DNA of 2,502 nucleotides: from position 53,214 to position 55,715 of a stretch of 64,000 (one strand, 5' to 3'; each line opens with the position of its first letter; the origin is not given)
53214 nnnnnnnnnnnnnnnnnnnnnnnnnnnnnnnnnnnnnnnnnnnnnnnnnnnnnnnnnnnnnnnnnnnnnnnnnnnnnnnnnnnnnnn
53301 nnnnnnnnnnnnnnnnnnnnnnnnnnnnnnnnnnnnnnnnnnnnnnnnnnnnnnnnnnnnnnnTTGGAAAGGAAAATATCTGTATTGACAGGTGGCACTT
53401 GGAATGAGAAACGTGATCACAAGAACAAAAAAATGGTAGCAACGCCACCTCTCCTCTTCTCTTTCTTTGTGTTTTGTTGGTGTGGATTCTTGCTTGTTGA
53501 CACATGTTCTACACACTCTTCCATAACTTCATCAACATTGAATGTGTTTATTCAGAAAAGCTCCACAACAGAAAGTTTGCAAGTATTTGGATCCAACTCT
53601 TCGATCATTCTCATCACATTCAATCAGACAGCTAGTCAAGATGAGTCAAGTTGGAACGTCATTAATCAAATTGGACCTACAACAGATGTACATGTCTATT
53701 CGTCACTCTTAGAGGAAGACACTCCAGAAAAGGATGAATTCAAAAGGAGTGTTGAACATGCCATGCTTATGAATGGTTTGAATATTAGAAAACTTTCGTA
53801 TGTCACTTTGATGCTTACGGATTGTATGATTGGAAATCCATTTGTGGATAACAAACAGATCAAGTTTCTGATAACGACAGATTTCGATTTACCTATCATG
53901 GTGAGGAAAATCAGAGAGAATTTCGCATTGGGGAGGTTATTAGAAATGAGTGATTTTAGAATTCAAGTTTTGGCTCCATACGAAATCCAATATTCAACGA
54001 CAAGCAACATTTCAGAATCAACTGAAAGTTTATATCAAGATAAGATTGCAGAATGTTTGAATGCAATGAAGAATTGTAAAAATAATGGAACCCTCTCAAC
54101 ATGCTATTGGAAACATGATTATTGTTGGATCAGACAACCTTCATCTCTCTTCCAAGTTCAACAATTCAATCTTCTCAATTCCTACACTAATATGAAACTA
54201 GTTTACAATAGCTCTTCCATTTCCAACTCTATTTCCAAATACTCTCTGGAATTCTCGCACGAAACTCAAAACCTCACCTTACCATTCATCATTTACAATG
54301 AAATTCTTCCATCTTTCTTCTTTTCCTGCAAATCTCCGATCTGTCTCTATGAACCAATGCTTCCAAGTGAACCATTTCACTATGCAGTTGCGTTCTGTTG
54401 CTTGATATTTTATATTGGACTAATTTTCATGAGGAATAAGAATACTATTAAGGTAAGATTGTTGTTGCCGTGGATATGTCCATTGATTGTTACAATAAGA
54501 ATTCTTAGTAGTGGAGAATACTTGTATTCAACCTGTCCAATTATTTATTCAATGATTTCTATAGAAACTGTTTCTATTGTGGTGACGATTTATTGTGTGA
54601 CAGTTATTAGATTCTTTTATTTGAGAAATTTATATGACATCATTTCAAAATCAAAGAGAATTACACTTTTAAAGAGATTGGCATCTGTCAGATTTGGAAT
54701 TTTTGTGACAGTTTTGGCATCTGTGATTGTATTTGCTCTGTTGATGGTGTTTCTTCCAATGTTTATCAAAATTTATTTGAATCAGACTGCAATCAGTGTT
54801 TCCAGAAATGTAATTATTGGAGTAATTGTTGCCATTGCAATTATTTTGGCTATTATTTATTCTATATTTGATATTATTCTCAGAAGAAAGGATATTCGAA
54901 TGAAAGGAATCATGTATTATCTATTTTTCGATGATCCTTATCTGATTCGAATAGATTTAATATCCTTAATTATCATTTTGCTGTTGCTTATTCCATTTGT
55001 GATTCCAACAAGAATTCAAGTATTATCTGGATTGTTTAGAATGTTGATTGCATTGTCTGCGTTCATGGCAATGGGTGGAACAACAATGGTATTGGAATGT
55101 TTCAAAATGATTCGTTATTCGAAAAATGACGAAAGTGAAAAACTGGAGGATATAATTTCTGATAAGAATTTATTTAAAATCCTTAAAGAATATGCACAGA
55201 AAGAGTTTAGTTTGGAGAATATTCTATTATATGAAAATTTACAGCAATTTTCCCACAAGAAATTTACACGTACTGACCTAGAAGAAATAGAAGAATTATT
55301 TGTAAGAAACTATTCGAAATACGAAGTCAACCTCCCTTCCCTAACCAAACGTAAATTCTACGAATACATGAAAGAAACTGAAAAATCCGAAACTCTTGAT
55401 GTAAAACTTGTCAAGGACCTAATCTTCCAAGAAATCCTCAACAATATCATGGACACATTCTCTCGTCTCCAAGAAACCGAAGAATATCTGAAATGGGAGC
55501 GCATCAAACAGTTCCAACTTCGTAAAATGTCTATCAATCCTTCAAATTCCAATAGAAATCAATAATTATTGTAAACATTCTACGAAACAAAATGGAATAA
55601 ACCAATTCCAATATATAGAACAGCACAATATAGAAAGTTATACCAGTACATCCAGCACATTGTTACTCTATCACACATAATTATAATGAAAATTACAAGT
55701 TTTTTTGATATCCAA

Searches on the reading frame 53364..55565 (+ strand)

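Call 41: search_protein_families(library=pfam, proteins=[window:53364-55565:+], max_evalue=0.001)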
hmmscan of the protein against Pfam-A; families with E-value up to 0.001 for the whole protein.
window:53364-55565:+ (733 aa): 1 family
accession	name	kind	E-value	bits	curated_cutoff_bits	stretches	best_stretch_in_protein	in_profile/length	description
PF00615.24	RGS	-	0.00017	22.4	23.9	1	594-679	2-90/117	Regulator of G protein signaling domain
